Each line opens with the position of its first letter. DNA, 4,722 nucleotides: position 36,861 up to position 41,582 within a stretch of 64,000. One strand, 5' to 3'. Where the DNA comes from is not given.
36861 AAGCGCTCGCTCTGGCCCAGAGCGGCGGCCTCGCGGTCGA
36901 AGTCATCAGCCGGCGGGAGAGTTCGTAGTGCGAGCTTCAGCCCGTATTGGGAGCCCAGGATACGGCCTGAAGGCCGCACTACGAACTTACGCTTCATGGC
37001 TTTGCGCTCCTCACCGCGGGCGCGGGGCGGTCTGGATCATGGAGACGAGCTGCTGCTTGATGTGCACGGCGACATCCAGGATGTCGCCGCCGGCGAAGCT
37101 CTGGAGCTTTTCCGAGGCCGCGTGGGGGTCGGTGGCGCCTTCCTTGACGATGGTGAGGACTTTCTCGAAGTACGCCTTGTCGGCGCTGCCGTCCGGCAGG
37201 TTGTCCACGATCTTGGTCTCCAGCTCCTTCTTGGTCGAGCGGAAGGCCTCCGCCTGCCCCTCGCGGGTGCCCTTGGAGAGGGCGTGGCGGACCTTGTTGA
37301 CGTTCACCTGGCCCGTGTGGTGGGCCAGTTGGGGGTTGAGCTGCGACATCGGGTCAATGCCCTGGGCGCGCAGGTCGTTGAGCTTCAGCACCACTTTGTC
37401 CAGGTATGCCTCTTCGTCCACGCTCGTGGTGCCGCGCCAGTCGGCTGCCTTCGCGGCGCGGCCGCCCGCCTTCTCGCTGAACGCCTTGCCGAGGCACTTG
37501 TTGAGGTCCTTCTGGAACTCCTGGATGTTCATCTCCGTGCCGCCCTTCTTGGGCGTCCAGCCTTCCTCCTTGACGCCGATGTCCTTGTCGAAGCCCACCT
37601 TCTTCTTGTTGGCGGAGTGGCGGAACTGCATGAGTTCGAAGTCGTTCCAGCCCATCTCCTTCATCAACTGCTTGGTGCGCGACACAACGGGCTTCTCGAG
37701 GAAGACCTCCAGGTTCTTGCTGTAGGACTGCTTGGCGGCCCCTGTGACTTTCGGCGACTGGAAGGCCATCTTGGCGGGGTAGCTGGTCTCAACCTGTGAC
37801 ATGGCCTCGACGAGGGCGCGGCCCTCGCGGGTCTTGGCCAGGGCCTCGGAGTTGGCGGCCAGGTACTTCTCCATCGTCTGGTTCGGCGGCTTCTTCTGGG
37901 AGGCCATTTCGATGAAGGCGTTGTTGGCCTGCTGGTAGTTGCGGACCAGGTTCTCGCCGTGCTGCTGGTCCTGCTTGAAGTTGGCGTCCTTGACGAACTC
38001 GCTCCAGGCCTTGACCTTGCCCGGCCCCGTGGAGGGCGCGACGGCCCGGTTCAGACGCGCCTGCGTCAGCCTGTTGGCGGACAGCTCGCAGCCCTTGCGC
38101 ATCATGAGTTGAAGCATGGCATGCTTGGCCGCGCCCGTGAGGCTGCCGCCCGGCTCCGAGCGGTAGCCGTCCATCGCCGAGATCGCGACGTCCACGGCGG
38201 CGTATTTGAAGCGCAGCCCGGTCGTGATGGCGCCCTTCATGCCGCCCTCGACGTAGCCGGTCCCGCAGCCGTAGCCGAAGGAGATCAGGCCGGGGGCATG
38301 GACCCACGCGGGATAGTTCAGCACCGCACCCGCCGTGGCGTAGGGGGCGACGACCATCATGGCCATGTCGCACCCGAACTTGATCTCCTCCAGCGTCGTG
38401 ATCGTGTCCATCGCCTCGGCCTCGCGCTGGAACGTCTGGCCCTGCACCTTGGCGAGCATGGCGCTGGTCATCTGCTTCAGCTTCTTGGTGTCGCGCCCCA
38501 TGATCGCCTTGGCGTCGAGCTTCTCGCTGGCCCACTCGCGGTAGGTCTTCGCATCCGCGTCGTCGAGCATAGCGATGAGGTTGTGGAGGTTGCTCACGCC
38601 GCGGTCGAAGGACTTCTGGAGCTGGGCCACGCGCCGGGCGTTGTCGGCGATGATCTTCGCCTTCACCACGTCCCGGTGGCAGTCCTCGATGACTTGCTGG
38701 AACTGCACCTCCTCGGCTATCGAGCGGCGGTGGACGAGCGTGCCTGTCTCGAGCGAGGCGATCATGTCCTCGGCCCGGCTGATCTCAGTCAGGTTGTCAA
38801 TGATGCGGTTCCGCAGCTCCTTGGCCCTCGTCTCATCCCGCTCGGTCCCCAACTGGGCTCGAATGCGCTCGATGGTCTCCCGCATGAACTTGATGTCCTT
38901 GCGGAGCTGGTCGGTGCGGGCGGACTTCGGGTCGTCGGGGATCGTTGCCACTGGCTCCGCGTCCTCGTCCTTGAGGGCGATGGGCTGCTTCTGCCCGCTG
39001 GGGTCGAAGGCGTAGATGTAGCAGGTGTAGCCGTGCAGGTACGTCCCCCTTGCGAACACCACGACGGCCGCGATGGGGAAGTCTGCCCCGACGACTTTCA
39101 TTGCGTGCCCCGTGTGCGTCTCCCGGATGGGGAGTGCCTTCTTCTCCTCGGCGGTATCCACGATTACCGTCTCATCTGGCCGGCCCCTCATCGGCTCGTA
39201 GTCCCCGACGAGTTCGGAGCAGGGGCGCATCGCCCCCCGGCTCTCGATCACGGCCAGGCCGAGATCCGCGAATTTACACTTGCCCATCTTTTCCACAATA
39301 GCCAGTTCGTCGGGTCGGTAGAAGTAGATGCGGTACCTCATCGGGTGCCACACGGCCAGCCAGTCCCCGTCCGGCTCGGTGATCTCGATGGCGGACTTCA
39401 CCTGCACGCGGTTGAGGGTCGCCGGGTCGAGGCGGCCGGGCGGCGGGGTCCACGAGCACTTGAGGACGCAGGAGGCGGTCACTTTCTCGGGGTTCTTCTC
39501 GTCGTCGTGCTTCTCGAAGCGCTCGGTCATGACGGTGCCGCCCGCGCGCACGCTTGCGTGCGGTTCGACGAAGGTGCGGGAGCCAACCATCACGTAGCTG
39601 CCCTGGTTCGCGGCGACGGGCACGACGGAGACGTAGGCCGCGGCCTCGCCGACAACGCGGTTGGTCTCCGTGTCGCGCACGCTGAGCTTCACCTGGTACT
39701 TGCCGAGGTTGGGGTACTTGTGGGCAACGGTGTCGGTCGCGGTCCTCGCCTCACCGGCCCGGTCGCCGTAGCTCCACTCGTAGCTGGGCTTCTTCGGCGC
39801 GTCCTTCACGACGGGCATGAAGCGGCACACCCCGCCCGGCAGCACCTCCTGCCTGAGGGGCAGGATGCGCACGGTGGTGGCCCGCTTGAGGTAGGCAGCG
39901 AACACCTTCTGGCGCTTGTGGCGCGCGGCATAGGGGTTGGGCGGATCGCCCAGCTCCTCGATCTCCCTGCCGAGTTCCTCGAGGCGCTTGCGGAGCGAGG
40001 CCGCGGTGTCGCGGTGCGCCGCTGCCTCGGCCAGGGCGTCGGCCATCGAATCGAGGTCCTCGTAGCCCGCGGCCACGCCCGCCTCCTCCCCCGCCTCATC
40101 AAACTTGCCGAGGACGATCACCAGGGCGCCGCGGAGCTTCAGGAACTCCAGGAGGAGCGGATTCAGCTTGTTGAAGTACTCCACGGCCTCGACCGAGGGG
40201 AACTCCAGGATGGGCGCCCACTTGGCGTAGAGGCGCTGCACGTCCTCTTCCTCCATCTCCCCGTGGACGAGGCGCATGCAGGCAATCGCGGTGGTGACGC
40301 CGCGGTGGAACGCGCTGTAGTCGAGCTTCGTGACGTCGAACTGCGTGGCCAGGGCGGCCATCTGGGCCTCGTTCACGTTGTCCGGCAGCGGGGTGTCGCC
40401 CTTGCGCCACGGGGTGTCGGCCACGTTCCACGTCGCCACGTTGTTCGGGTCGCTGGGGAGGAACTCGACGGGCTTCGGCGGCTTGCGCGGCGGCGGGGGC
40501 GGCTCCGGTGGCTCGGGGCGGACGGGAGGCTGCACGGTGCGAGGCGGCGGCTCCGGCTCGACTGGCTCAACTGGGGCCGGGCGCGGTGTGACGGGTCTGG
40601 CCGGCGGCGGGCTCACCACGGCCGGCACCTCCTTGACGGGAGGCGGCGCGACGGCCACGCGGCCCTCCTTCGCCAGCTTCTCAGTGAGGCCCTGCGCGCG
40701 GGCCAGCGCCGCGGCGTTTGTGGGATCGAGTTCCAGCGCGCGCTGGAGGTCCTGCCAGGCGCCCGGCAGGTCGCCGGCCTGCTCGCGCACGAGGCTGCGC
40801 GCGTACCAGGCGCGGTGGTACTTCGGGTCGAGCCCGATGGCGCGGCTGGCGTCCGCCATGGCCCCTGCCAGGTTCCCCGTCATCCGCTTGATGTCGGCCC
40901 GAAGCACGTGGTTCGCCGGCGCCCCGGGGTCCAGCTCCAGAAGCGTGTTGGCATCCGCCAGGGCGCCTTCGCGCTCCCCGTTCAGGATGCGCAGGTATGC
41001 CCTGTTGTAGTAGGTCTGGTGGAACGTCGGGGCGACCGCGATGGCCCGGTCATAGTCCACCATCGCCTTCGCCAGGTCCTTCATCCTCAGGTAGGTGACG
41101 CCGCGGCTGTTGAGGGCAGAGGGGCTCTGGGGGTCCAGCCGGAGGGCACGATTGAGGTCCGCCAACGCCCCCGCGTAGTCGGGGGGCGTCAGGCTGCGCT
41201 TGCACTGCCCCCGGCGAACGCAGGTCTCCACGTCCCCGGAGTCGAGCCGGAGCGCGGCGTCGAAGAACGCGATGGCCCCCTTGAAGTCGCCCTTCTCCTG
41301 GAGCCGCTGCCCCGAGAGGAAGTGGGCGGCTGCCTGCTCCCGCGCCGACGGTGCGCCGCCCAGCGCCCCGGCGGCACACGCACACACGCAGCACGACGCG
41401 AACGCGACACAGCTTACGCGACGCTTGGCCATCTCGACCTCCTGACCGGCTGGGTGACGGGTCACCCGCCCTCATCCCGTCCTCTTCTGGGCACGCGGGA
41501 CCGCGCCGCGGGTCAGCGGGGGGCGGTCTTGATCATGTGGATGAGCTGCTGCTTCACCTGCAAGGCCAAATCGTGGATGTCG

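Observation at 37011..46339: Tandem pair of giant secreted TPR-PKD paralogs with a ~900-aa conserved C-terminal region of unknown function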

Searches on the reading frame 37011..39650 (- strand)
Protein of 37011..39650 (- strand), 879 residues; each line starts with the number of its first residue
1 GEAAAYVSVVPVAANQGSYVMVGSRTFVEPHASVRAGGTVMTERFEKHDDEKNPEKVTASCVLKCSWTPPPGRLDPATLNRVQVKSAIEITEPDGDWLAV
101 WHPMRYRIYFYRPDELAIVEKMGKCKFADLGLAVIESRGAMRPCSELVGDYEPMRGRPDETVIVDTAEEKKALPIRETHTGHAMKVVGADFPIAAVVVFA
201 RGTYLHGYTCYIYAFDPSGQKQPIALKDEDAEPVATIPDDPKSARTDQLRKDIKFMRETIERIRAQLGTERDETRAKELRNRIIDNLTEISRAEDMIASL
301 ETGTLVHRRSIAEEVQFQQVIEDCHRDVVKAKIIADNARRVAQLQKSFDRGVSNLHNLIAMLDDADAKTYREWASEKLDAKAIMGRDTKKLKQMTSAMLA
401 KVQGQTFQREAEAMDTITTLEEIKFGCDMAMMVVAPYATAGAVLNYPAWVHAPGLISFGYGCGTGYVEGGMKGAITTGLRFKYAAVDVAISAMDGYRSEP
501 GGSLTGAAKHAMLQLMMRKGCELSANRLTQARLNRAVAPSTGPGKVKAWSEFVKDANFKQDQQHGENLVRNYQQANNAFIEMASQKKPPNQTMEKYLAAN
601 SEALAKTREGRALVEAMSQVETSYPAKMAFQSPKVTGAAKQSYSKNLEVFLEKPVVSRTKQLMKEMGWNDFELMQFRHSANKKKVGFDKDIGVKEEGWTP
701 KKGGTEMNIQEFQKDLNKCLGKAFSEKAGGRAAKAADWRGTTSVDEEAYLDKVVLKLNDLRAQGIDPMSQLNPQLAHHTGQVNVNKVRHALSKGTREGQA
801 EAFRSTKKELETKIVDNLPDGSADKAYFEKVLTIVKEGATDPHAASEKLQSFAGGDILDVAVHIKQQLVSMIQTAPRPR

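Call 7: search_solved_structures(query=window:37011-39650:-, max_evalue=10)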
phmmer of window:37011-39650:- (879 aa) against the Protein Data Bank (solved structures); distinct sequences matched with E-value up to 10: 4.
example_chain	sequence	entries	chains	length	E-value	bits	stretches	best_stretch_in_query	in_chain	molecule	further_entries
9l94_O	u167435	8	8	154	0.16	13.2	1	724-797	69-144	Large ribosomal subunit protein uL30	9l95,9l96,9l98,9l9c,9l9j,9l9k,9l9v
6gy8_A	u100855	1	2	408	0.7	11.1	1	680-766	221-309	XaxA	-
6gy6_A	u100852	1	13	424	0.75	11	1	680-766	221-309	XaxA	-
5o46_B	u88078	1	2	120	1.3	10.2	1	369-462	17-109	Iristatin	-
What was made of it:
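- On ClyA/XaxAB-type alpha-pore-forming toxins: XaxA phmmer E=0.7, mapping to the wrong region (call 7).
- Both hits are statistically insignificant, and the XaxA hit maps to the DxD region rather than to the hairpin (call 7).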

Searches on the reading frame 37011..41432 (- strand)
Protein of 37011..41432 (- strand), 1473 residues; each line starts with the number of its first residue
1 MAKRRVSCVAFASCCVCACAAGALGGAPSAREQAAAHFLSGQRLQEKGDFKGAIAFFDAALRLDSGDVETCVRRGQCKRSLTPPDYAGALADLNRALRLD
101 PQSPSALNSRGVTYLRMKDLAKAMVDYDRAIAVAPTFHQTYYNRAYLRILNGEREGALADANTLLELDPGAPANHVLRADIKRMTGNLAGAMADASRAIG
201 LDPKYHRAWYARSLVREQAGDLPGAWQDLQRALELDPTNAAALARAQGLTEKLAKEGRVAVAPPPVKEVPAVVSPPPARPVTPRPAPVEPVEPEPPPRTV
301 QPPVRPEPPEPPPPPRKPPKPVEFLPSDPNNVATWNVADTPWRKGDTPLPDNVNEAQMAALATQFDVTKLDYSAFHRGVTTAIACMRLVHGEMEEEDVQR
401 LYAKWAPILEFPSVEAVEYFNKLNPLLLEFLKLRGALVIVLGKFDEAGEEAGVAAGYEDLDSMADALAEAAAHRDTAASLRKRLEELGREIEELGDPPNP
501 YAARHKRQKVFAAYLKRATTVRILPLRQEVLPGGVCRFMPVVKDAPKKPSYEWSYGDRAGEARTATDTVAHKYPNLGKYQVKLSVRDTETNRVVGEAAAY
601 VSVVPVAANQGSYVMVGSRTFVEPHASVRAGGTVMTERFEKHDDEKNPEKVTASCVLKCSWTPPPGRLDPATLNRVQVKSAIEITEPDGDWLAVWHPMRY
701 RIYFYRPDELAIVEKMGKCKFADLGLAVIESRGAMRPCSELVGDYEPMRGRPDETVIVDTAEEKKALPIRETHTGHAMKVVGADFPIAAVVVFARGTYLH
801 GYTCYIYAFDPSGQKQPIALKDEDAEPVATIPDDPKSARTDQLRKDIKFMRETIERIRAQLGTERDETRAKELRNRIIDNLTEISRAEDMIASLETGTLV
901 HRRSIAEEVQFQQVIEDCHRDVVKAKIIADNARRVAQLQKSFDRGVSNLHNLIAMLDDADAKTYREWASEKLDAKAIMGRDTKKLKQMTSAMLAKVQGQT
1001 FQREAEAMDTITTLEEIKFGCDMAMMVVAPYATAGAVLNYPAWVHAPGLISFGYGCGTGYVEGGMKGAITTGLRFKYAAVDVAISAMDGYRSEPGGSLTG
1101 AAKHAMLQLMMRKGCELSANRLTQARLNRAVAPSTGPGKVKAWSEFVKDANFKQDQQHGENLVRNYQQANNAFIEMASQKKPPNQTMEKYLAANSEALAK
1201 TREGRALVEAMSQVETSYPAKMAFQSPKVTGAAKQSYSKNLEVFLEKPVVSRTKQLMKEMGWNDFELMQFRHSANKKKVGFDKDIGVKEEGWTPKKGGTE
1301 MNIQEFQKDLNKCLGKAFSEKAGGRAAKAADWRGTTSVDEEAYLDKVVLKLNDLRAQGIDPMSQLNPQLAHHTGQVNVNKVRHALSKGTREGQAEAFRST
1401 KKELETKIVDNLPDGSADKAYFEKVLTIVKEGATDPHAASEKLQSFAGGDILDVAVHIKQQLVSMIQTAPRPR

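Call 6: search_protein_families(library=pfam, proteins=[window:37011-41432:-], max_evalue=0.1)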
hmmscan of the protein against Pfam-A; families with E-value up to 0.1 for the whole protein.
window:37011-41432:- (1473 aa): 15 families
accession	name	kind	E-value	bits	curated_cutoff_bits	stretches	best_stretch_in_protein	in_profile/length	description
PF07719.23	TPR_2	-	3.9e-23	80.1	27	3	105-136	2-33/34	Tetratricopeptide repeat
PF00515.34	TPR_1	-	9.5e-21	73.1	27.8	1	105-137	2-34/34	Tetratricopeptide repeat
PF13414.12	TPR_11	-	1.3e-20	73.2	26.8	2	85-117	9-41/42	TPR repeat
PF13181.12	TPR_8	-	2e-14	52.9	25.7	1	105-136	2-33/34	Tetratricopeptide repeat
PF13431.12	TPR_17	-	5.6e-13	48.5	24.4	2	94-123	3-32/34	Tetratricopeptide repeat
PF13371.12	TPR_9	-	2.2e-12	47.2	35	4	81-136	6-61/73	Tetratricopeptide repeat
PF13432.12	TPR_16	-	2.5e-11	44.3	32.7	2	85-132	12-58/65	Tetratricopeptide repeat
PF14559.12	TPR_19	-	7.7e-09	36.2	25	1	85-129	6-50/68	Tetratricopeptide repeat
PF13428.12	TPR_14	-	2e-08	34.5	23.5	1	207-245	2-40/44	Tetratricopeptide repeat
PF18911.6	PKD_4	-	3.2e-06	27.6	27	1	548-589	34-72/85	PKD domain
PF00801.26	PKD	-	0.00078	19.8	23.5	1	548-588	29-68/80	PKD domain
PF25575.1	TPR_BSK1_C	-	0.0068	16.7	42.2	0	111-179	49-118/118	Serine/threonine-protein kinase BSK1-like, TPR repeats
PF01239.28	PPTA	-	0.01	16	29.5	0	192-215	5-28/32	Protein prenyltransferase alpha subunit repeat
PF25060.1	ARM_TT21_2nd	-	0.01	15.8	27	0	128-182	212-266/270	Tetratricopeptide repeat protein 21 second ARM domain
PF13374.12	TPR_10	-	0.095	13.2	27.5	0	105-133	3-31/42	Tetratricopeptide repeat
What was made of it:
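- On TPR repeat proteins (Pfam TPR clan): The cut-off is ~27 bits (call 6).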

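Call 8: search_protein_families(library=ncbifam, proteins=[window:37011-41432:-], max_evalue=0.1)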
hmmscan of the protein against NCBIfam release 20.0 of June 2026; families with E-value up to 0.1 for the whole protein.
window:37011-41432:- (1473 aa): 18 families
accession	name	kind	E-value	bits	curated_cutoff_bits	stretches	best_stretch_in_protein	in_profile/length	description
TIGR02917.1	PEP_TPR_lipo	equivalog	5.1e-17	61.1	312.2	2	107-240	128-261/899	XrtA/PEP-CTERM system TPR-repeat protein PrsT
NF040959.1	MamA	equivalog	4.6e-12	45.8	200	1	40-175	43-176/204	magnetosome protein MamA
TIGR00990.1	3a0801s09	subfamily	1e-09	37.6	757.25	2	142-239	335-432/615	mitochondrial import receptor subunit TOM70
TIGR02521.1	type_IV_pilW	equivalog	5e-09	36.1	154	2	85-137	46-98/234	type IV pilus biogenesis/stability protein PilW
NF033758.1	gliding_GltE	equivalog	6.9e-08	31.9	225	1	41-147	229-333/411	adventurous gliding motility TPR repeat lipoprotein GltE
TIGR02552.1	LcrH_SycD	equivalog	9.1e-08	31.9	104.8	1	46-134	30-116/136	SycD/LcrH family type III secretion system chaperone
NF033762.1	social_mot_Tgl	equivalog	1.2e-07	31.3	225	1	88-253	49-217/252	social motility TPR repeat lipoprotein Tgl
NF008391.2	PRK11189.1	equivalog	1.6e-06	27.9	250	1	89-164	84-159/297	lipoprotein NlpI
NF007302.0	PRK09782.1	equivalog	8.9e-05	20.6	1223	1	183-244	589-650/990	phage receptor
NF047558.1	TPR_END_plus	domain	0.0002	21.2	32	0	141-170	2-31/56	TPR end-of-group domain-containing protein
NF052415.1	T3SS_chap_SctY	equivalog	0.0007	20.1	70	1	100-195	2-100/106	type III secretion apparatus assembly chaperone SctY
NF011886.0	PRK15359.1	equivalog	0.00071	19.4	146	0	48-85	72-109/144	type III secretion system chaperone protein SscB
TIGR00864.1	PCC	subfamily_domain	0.0018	14.7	1861.4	1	533-632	1071-1167/2700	polycystin cation channel protein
NF009037.0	PRK12370.1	equivalog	0.0056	15.1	589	0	89-192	323-426/553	HilA/EilA family virulence transcriptional regulator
NF002725.1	PRK02603.1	equivalog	0.0078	16.2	143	0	32-128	33-130/173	photosystem I assembly protein Ycf3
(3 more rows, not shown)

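Call 9: search_protein_families(library=padloc, proteins=[window:37011-41432:-], max_evalue=0.1)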
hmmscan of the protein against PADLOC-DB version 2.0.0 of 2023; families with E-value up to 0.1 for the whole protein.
window:37011-41432:- (1473 aa): 0 families
